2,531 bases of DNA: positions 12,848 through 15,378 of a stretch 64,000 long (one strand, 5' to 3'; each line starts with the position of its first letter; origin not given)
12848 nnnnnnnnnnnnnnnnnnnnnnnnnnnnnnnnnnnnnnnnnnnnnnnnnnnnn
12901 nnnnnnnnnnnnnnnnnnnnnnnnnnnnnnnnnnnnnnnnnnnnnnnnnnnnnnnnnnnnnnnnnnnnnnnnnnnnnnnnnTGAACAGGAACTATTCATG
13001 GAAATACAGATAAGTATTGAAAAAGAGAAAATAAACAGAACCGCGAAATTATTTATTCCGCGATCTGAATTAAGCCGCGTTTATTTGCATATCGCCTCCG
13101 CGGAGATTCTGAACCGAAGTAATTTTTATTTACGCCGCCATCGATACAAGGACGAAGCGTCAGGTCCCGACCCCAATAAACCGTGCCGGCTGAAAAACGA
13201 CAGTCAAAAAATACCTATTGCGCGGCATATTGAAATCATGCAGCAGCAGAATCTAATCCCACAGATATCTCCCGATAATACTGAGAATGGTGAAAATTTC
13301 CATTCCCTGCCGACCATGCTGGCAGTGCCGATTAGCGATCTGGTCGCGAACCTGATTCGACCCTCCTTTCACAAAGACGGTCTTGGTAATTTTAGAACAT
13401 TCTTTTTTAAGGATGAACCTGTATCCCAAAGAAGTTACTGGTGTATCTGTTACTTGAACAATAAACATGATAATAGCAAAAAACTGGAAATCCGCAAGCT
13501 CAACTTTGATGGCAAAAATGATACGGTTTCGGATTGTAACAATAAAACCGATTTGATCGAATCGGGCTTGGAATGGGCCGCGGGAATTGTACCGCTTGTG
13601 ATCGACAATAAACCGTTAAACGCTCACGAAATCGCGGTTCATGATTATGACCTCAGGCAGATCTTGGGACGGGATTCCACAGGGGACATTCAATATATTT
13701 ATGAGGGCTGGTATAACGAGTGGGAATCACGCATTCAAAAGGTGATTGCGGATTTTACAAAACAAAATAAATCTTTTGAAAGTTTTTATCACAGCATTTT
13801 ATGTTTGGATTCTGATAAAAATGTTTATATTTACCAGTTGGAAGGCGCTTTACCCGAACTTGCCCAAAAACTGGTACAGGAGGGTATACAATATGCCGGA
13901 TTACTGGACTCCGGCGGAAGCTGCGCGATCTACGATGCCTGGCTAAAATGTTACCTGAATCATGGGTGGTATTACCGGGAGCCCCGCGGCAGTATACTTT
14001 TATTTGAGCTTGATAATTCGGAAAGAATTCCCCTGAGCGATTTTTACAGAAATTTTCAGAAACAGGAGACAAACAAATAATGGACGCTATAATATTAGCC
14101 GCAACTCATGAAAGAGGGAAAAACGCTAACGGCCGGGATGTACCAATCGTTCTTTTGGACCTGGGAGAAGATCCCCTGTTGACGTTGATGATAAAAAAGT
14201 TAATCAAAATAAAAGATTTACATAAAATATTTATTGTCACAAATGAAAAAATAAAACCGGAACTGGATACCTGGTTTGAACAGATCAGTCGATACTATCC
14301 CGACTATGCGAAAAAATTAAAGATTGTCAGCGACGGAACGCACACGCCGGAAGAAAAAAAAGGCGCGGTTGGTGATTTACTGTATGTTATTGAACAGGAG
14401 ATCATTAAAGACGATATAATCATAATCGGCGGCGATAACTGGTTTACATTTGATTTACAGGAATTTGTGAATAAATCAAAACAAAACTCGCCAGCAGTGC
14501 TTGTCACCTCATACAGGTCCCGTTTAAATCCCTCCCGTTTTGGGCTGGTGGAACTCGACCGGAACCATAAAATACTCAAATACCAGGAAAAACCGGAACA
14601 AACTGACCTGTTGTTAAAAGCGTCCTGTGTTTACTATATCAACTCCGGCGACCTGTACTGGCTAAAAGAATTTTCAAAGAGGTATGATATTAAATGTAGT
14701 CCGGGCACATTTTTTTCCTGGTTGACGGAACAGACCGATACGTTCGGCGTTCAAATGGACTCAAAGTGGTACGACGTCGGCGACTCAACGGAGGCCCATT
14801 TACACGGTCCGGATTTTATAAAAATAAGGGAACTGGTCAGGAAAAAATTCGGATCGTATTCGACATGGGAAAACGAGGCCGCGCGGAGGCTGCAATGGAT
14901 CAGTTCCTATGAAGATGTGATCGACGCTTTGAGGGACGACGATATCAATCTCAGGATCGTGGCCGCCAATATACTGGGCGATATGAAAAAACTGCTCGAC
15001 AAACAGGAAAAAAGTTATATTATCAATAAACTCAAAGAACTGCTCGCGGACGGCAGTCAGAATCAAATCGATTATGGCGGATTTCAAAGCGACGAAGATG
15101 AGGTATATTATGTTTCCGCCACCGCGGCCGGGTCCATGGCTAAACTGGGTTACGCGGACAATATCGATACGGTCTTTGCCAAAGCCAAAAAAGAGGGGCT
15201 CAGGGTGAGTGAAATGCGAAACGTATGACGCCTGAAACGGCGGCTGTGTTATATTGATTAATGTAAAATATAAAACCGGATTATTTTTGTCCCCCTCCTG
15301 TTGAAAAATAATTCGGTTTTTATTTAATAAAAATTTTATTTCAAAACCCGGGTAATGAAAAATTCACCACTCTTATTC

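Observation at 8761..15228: Three-gene, translationally coupled operon: giant sugar-kinase-like ASKHA ATPase fusion, DUF2233-like protein, and nucleotidyltransferase–HEAT fusion. This is the candidate undescribed system.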

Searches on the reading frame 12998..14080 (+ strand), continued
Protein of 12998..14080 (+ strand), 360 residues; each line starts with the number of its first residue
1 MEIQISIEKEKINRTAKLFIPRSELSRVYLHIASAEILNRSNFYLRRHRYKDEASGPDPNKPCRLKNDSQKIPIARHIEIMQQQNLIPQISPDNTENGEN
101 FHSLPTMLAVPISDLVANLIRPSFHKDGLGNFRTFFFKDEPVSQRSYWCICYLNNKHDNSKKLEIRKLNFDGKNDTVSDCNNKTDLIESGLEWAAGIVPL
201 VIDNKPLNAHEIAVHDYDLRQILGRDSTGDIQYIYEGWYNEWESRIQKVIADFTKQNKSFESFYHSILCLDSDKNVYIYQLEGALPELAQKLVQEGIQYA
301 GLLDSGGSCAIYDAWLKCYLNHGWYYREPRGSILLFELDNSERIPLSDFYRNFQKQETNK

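Call 98: find_encoding_contigs(protein=P0086, flank=10000, max_places=2)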
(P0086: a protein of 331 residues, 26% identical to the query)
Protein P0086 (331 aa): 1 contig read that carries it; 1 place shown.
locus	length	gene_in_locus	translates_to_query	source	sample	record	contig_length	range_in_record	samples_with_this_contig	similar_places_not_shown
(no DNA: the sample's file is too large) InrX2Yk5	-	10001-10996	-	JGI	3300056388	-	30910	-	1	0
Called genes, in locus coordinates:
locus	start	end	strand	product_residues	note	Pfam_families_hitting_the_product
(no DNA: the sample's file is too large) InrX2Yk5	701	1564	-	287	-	-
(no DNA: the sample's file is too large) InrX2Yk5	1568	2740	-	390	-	-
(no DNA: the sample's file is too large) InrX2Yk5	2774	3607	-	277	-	PF13490:zf-HC2 (faint)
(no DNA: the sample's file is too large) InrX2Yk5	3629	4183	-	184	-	-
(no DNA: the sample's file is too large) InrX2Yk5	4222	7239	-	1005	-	PF13432:TPR_16 (faint), PF00515:TPR_1 (faint), PF07719:TPR_2 (faint), PF13176:TPR_7 (faint), PF13374:TPR_10 (faint), PF13428:TPR_14 (faint), PF13424:TPR_12, PF12770:CHAT, +2 more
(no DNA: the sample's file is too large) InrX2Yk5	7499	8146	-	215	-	PF13490:zf-HC2 (weak)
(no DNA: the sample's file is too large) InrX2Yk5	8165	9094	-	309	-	-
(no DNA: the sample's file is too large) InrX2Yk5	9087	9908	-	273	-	-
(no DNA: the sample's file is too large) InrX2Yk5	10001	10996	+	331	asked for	-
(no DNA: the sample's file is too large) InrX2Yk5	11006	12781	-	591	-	-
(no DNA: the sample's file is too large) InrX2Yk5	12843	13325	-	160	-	-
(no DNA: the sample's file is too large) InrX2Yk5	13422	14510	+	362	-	-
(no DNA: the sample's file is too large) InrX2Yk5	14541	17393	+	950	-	-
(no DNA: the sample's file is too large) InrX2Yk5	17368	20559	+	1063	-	PF13424:TPR_12, PF13374:TPR_10, PF13424:TPR_12, PF24885:TPR_NPHP3, PF13374:TPR_10, PF24885:TPR_NPHP3, PF13374:TPR_10, PF13424:TPR_12, +17 more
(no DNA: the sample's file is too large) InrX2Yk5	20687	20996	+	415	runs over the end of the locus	-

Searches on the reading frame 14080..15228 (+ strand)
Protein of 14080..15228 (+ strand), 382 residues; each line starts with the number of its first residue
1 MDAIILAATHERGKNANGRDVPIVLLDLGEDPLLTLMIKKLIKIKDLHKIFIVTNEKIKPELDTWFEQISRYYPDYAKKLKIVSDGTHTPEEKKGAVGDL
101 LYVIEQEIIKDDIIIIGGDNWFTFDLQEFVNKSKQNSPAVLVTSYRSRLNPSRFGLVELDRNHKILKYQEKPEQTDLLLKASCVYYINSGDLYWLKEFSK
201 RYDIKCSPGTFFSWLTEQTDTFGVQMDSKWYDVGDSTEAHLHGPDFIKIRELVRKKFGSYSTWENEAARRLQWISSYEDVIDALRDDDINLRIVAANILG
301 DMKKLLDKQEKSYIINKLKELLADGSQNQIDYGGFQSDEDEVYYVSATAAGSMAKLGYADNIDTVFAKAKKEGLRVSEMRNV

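Call 7: search_protein_families(library=pfam, proteins=[window:14080-15228:+], max_evalue=0.01)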
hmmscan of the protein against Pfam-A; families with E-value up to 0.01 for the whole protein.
window:14080-15228:+ (382 aa): 1 family
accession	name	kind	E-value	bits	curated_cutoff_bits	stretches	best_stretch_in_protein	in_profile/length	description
PF00483.29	NTP_transferase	-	3.1e-16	60.1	21.2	1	27-235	26-231/245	Nucleotidyl transferase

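Call 8: search_protein_families(library=padloc, proteins=[window:14080-15228:+], max_evalue=1)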
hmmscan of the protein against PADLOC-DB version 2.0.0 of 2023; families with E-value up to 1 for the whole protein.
window:14080-15228:+ (382 aa): 1 family
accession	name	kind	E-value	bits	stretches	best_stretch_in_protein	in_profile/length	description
PDLC01057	C3a59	-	0.0077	14.3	1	108-166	88-146/167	trans-membrane (TM)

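Call 9: search_protein_families(library=ncbifam, proteins=[window:14080-15228:+], max_evalue=1)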
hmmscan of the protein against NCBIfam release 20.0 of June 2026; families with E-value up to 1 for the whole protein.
window:14080-15228:+ (382 aa): 15 families
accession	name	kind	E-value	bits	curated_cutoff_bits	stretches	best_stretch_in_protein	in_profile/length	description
TIGR03992.1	Arch_glmU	subfamily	5.9e-12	45.2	292.1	1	1-235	1-216/393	bifunctional sugar-1-phosphate nucleotidylyltransferase/acetyltransferase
NF041173.1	Sug_nt_acttase_Thmprot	equivalog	2.8e-10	39.7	600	1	1-235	1-216/405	bifunctional sugar-1-phosphate nucleotidylyltransferase/acetyltransferase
NF041313.1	UDPGP_AglF_Halo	equivalog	3.6e-10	39.7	400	1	1-186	1-173/234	UTP--glucose-1-phosphate uridylyltransferase AglF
TIGR01208.1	rmlA_long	equivalog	4.7e-09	35.6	320.25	1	25-185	24-172/353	glucose-1-phosphate thymidylyltransferase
NF049965.1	GlMnHpPGnyltfHddC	equivalog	3.1e-08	33.5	300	1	1-189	1-169/221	D-glycero-D-manno-heptose 1-phosphate guanosyltransferase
NF002023.0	PRK00844.1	subfamily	8.4e-08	31.4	458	1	101-187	110-196/408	glucose-1-phosphate adenylyltransferase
TIGR02091.1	glgC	equivalog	4.2e-07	29.4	424.9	1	96-178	100-182/364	glucose-1-phosphate adenylyltransferase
NF002772.0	PRK02862.1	equivalog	4.7e-07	28.9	537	1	102-177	109-184/429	glucose-1-phosphate adenylyltransferase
TIGR01207.1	rmlA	equivalog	5.4e-07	29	360.65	1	102-185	89-173/286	glucose-1-phosphate thymidylyltransferase RfbA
NF052502.1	man1P_GTase_Rv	exception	5.7e-07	28.7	440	1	103-238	91-222/352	mannose-1-phosphate guanylyltransferase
NF003670.0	PRK05293.1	equivalog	2.8e-06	26.5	470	1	111-250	119-262/382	glucose-1-phosphate adenylyltransferase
NF001947.0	PRK00725.1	subfamily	1.6e-05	23.8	470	1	96-177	117-198/426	glucose-1-phosphate adenylyltransferase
NF012024.0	PRK15480.1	equivalog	2.9e-05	23.3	588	1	102-186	93-178/292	glucose-1-phosphate thymidylyltransferase RfbA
NF001183.0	PRK00155.1-3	subfamily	0.00032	20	166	1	18-120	17-112/237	D-ribitol-5-phosphate cytidylyltransferase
NF009924.0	PRK13385.1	subfamily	0.0072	16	342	1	3-90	5-85/230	2-C-methyl-D-erythritol 4-phosphate cytidylyltransferase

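Call 10: search_protein_families(library=pfam, proteins=[window:14080-15228:+], max_evalue=10)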
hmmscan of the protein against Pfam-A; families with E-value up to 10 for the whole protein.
window:14080-15228:+ (382 aa): 3 families
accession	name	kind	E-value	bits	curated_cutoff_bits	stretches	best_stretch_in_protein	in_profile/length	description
PF00483.29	NTP_transferase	-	3.1e-16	60.1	21.2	1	27-235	26-231/245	Nucleotidyl transferase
PF13646.12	HEAT_2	-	0.02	15.6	27.7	1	279-303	35-59/88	HEAT repeats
PF20416.4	UTP20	-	0.11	12.3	27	1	278-329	39-90/221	U3 small nucleolar RNA-associated protein 20 domain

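Call 92: search_solved_structures(query=window:14080-15225:+, max_evalue=0.001, show_alignments=2)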
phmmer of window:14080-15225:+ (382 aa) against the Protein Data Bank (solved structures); distinct sequences matched with E-value up to 0.001: 14.
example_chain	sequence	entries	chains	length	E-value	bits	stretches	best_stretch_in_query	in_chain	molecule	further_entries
3hl3_A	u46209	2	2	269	6.7e-08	35.1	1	87-235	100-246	Glucose-1-phosphate thymidylyltransferase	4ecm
8x7s_B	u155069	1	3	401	3.2e-07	32.9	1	4-235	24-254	UTP--glucose-1-phosphate uridylyltransferase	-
4ho0_A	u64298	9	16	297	1.2e-05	27.7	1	102-188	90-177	Glucose-1-phosphate thymidylyltransferase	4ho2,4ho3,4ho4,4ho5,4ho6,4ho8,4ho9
6n0u_A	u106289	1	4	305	0.00034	22.9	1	102-276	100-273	Glucose-1-phosphate thymidylyltransferase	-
4zv6_A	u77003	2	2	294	0.00034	22.9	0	276-302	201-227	AlphaRep-7 | alpha-Rep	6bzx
1fxo_A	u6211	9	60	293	0.00036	22.8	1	102-185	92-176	GLUCOSE-1-PHOSPHATE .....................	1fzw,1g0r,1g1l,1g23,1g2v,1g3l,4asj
4arw_A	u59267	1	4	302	0.00038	22.8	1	102-185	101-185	GLUCOSE-1-PHOSPHATE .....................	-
3zlk_A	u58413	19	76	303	0.00039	22.7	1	102-185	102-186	GLUCOSE-1-PHOSPHATE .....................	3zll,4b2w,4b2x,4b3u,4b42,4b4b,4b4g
1h5s_D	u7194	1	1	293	0.00047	22.5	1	102-188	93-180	Glucose-1-phosphate thymidylyltransferase 1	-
9xuk_B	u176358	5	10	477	0.00052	22.3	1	111-180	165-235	Glucose-1-phosphate adenylyltransferase large subunit 1, chloroplastic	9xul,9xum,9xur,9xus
1h5r_A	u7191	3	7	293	0.00054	22.3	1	102-189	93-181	GLUCOSE-1-PHOSPHATE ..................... | Glucose-1-phosphate thymidylyltransferase 1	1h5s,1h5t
1h5s_A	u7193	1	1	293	0.00055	22.3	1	102-188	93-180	Glucose-1-phosphate thymidylyltransferase 1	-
1h5r_B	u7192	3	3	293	0.00057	22.2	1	102-188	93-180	GLUCOSE-1-PHOSPHATE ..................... | Glucose-1-phosphate thymidylyltransferase 1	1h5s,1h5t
1yp2_A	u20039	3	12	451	0.00099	21.4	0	95-177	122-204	Glucose-1-phosphate adenylyltransferase small subunit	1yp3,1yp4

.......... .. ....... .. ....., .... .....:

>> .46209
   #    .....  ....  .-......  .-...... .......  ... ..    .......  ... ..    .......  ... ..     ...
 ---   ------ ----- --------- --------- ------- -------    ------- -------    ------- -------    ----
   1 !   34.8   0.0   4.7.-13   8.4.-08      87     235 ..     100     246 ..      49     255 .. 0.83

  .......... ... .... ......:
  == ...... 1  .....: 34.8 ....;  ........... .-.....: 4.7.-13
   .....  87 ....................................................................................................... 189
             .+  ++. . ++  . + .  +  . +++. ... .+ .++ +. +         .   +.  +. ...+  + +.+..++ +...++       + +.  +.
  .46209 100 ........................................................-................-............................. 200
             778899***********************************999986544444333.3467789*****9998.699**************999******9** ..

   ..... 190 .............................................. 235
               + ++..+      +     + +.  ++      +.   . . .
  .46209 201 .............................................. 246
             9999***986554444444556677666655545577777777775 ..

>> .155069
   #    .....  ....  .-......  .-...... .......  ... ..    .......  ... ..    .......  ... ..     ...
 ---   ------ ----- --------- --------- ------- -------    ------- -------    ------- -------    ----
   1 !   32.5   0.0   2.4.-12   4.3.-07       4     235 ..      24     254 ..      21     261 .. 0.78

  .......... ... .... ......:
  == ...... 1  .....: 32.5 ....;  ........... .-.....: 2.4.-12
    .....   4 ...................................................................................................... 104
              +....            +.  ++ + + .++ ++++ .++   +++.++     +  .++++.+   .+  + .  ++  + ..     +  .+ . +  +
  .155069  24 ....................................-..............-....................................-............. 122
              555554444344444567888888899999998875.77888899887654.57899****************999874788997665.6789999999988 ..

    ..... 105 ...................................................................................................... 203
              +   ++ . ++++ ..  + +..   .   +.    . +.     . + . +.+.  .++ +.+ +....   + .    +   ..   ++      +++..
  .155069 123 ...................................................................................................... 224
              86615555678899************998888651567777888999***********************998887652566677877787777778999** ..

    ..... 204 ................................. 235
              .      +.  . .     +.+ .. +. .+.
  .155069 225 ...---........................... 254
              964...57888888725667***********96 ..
